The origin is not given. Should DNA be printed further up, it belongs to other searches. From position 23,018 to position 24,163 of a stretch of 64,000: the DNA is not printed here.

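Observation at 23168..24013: Ycf4 (PSI assembly factor) encoded in the nuclear-type high-GC context with a chloroplast transit peptide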

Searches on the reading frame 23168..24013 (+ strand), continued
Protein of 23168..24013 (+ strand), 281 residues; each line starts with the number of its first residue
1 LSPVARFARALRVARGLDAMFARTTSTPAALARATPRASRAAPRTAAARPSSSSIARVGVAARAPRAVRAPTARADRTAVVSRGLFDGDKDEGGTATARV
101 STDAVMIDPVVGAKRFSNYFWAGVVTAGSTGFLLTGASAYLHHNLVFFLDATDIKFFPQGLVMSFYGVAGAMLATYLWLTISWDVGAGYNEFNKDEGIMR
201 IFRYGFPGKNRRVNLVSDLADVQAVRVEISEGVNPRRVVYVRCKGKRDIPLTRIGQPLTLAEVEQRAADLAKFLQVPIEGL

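Call 34: find_encoding_contigs(protein=P0121, flank=3000, max_places=4)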
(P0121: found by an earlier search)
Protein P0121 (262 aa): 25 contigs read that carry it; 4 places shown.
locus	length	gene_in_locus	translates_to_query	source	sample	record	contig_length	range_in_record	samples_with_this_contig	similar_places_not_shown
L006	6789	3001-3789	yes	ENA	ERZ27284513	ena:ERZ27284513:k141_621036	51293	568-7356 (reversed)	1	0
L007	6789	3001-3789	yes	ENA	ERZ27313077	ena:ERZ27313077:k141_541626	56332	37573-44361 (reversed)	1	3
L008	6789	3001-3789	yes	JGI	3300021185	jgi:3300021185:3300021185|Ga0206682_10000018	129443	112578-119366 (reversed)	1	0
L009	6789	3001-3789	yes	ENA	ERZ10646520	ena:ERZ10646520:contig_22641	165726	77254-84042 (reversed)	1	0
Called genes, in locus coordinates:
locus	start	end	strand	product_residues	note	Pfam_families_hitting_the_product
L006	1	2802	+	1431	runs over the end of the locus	PF03159:XRN_N, PF17846:XRN_M, PF18332:XRN1_D1, PF18334:XRN1_D2_D3, PF18129:SH3_12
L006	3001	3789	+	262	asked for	PF02392:Ycf4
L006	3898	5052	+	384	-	-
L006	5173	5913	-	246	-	-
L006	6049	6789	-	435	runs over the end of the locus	?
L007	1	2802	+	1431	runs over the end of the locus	PF03159:XRN_N, PF17846:XRN_M, PF18332:XRN1_D1, PF18334:XRN1_D2_D3, PF18129:SH3_12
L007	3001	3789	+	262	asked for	PF02392:Ycf4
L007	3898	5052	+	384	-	-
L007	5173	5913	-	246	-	-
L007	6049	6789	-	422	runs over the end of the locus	PF01416:PseudoU_synth_1 (faint)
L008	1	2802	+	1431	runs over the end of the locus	PF03159:XRN_N, PF17846:XRN_M, PF18332:XRN1_D1, PF18334:XRN1_D2_D3, PF18129:SH3_12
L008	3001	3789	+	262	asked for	PF02392:Ycf4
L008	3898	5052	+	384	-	-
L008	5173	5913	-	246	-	-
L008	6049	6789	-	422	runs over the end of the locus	PF01416:PseudoU_synth_1 (faint)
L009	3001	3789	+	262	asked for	PF02392:Ycf4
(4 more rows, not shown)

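Call 37: find_encoding_contigs(protein=P0057, flank=6000, max_places=2)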
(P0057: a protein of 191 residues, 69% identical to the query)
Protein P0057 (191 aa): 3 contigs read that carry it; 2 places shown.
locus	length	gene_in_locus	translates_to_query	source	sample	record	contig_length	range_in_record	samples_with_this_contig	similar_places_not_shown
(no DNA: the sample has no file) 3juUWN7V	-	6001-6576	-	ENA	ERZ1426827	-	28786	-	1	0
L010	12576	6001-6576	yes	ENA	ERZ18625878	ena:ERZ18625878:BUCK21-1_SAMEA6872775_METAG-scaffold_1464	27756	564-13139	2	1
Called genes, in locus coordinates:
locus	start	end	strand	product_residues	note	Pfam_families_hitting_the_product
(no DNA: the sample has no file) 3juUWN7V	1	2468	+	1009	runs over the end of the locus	?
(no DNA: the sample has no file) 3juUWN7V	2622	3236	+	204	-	-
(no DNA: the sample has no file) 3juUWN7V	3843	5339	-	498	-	PF01130:CD36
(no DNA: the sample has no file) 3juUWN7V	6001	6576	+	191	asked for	PF02392:Ycf4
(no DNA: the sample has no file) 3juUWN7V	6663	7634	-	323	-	-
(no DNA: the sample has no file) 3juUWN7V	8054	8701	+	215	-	PF09084:NMT1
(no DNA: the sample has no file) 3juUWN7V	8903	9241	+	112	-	-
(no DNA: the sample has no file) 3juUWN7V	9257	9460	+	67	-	-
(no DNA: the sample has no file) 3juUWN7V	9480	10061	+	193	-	-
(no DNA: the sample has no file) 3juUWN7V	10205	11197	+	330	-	PF00888:Cullin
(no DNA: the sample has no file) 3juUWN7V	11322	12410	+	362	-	PF00888:Cullin, PF26557:Cullin_AB, PF10557:Cullin_Nedd8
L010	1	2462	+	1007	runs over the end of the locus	?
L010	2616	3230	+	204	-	-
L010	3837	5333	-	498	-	PF01130:CD36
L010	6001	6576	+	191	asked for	PF02392:Ycf4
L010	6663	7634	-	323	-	-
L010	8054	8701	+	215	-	PF09084:NMT1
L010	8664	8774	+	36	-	-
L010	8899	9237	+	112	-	-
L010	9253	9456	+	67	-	-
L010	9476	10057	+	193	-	-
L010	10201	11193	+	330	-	PF00888:Cullin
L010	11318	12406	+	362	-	PF00888:Cullin, PF26557:Cullin_AB, PF10557:Cullin_Nedd8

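Call 38: find_encoding_contigs(protein=P0056, flank=6000, max_places=2)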
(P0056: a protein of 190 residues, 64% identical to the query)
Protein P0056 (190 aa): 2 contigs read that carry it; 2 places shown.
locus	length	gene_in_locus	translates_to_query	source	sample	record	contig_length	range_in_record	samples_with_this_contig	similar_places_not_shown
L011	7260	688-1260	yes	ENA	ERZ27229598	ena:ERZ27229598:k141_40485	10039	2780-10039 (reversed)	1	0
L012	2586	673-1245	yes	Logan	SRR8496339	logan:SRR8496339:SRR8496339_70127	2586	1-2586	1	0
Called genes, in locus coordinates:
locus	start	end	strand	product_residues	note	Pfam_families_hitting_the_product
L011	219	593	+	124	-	PF01245:Ribosomal_L19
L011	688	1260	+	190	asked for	PF02392:Ycf4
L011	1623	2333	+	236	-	PF03040:CemA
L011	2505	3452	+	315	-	PF16639:Apocytochr_F_N, PF01333:Apocytochr_F_C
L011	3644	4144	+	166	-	-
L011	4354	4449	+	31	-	PF05115:PetL (weak)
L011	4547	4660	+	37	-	PF02529:PetG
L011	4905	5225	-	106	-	PF04839:PSRP-3_Ycf65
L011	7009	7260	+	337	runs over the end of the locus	PF02463:SMC_N (weak), PF00005:ABC_tran, PF13304:AAA_21 (weak)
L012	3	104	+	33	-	?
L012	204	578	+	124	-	PF01245:Ribosomal_L19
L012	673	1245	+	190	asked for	PF02392:Ycf4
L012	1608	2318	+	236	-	PF03040:CemA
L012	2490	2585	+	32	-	?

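Call 42: list_cluster_members(proteins=[P0053, P0055, P0057, P0059, P0060, P0061, P0054, P0051, P0041, P0033])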
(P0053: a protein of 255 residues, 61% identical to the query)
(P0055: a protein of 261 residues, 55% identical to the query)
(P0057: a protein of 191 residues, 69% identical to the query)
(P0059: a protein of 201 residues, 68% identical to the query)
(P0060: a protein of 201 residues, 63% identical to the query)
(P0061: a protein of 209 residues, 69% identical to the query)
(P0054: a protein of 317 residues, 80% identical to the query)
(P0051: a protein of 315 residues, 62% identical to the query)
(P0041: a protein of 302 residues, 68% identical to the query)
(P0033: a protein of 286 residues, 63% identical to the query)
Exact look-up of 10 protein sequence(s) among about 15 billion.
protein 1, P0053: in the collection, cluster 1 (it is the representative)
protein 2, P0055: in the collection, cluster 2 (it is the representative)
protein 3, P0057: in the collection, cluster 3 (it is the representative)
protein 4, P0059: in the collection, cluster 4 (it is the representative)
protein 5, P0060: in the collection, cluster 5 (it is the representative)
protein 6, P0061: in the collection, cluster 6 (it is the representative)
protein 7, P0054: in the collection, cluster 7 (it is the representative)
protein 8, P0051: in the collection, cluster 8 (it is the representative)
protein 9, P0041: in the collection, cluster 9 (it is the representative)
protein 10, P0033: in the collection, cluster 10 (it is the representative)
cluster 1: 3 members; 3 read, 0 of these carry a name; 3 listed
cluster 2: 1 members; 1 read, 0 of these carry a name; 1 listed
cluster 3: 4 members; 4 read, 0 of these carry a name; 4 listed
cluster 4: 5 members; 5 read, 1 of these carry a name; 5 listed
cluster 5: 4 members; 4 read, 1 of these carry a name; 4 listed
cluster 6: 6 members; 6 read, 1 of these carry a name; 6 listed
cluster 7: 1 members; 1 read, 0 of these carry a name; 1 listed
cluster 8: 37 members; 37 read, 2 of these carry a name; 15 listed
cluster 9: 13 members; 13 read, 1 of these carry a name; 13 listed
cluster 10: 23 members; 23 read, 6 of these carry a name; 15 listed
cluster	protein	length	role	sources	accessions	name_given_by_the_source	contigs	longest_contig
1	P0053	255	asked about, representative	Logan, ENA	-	-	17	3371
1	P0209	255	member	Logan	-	-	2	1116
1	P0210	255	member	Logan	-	-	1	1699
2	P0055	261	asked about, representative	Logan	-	-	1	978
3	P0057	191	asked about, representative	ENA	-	-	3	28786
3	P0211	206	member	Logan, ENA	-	-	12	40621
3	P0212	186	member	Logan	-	-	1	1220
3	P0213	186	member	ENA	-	-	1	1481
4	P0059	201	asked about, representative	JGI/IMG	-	hypothetical protein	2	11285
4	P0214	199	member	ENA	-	-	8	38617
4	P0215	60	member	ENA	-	-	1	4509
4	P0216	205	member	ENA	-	-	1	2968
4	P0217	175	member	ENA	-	-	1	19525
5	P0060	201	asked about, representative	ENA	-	-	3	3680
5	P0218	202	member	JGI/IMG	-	Ycf4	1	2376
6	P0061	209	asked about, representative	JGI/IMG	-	-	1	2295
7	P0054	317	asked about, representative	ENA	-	-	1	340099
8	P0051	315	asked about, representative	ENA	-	-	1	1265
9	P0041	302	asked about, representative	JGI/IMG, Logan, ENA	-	-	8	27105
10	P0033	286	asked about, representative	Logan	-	-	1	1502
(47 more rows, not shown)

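Call 44: find_homologous_proteins(query=L010:11318-12403:+, max_evalue=1e-30)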
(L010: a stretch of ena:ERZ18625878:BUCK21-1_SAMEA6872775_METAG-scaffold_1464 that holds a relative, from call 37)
Query L010:11318-12403:+ (362 aa): 1646 proteins with E <= 1e-30 among 8000 candidates; the best 120 are listed.
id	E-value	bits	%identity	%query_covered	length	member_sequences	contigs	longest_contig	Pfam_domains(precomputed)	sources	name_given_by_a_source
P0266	1.3e-230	782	98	100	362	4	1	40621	PF26557.1,PF10557.16,PF00888.30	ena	-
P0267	3.8e-196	669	88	98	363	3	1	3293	PF26557.1,PF10557.16,PF00888.30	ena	-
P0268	6.5e-185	632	81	99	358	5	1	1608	PF26557.1,PF10557.16,PF00888.30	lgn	-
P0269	4.3e-139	482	64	94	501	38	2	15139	PF26557.1,PF10557.16,PF00888.30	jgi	-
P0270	4.2e-137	475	63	95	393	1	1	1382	PF26557.1,PF10557.16,PF00888.30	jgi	jgi:cullin-4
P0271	2.9e-132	459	62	95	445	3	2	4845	PF26557.1,PF10557.16,PF00888.30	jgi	jgi:cullin-4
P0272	8.1e-131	454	62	95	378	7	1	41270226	PF26557.1,PF10557.16,PF00888.30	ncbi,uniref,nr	ncbi:cullin-4-like [Senna tora]|uniref:Cullin-4-like n=1 Tax=Senna tora TaxID=362788 RepID=A0A834SGJ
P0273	3.5e-130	452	63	95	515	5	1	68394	PF26557.1,PF10557.16,PF00888.30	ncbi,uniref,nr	ncbi:Cullin-4 [Stylosanthes scabra]|uniref:Cullin-4 n=1 Tax=Stylosanthes scabra TaxID=79078 RepID=A0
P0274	2.5e-129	449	63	95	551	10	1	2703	PF26557.1,PF10557.16,PF00888.30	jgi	jgi:cullin-4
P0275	7.8e-129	448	63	95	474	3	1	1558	PF26557.1,PF10557.16,PF00888.30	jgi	jgi:cullin-4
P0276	9.3e-129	448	62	95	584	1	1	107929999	PF26557.1,PF10557.16,PF00888.30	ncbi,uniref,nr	ncbi:hypothetical protein OSB04_008707 [Centaurea solstitialis]|uniref:Cullin family profile domain-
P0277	2.3e-128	446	62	95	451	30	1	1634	PF26557.1,PF10557.16,PF00888.30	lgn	-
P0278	2.3e-128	446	63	95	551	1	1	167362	PF26557.1,PF10557.16,PF00888.30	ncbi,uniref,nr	ncbi:hypothetical protein TSUD_382860 [Trifolium subterraneum]|uniref:Cullin-4 n=1 Tax=Trifolium sub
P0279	2.7e-128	446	62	95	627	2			PF26557.1,PF10557.16,PF00888.30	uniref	uniref:Cullin-4 n=1 Tax=Quercus lobata TaxID=97700 RepID=A0A7N2N0W8_QUELO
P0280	3.1e-128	446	61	95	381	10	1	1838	PF26557.1,PF10557.16,PF00888.30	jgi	-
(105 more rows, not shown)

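Call 47: search_solved_structures(query=window:23225-24010:+, max_evalue=0.001)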
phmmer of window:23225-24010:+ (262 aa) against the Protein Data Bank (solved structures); distinct sequences matched with E-value up to 0.001: 0.

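Call 64: find_encoding_contigs(protein=P0211, flank=10000, max_places=2)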
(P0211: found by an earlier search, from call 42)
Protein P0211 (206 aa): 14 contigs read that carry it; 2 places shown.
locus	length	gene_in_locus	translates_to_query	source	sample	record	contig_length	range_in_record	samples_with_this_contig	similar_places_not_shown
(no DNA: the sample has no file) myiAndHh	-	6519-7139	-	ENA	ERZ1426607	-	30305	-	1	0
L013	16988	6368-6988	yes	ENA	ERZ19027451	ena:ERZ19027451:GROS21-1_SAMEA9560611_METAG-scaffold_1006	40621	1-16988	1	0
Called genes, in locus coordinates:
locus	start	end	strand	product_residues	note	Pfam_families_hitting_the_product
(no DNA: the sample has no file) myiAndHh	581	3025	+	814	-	PF22922:GAF_NLP, PF02042:RWP-RK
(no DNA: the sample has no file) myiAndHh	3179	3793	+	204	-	-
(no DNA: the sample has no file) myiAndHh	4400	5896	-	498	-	PF01130:CD36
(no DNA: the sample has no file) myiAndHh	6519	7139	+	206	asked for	PF02392:Ycf4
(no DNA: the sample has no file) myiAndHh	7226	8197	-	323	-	-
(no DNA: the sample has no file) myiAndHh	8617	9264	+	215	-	PF09084:NMT1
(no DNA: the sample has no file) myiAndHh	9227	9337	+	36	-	-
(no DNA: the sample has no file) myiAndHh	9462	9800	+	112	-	-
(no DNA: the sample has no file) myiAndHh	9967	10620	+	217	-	-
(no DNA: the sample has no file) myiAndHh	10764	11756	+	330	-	PF00888:Cullin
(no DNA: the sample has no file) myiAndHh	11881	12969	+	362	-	PF00888:Cullin, PF26557:Cullin_AB, PF10557:Cullin_Nedd8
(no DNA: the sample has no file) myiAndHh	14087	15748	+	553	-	-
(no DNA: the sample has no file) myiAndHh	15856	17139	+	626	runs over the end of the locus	PF02881:SRP54_N, PF00448:SRP54, PF02978:SRP_SPB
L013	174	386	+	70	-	-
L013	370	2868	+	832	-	PF22922:GAF_NLP, PF02042:RWP-RK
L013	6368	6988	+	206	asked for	PF02392:Ycf4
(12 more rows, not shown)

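Call 65: find_encoding_contigs(protein=P0053, flank=3000, max_places=3)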
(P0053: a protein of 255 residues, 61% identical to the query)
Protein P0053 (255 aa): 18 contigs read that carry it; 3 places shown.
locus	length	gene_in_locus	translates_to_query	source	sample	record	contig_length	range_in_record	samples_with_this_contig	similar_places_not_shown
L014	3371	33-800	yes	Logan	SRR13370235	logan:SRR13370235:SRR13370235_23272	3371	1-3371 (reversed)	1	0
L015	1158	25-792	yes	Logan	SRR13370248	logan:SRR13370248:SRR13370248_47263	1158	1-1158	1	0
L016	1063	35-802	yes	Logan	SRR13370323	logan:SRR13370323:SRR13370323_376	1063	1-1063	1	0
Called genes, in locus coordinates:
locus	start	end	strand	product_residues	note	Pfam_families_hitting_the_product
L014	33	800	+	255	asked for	PF02392:Ycf4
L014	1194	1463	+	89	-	-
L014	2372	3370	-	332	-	?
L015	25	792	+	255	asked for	PF02392:Ycf4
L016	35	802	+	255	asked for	PF02392:Ycf4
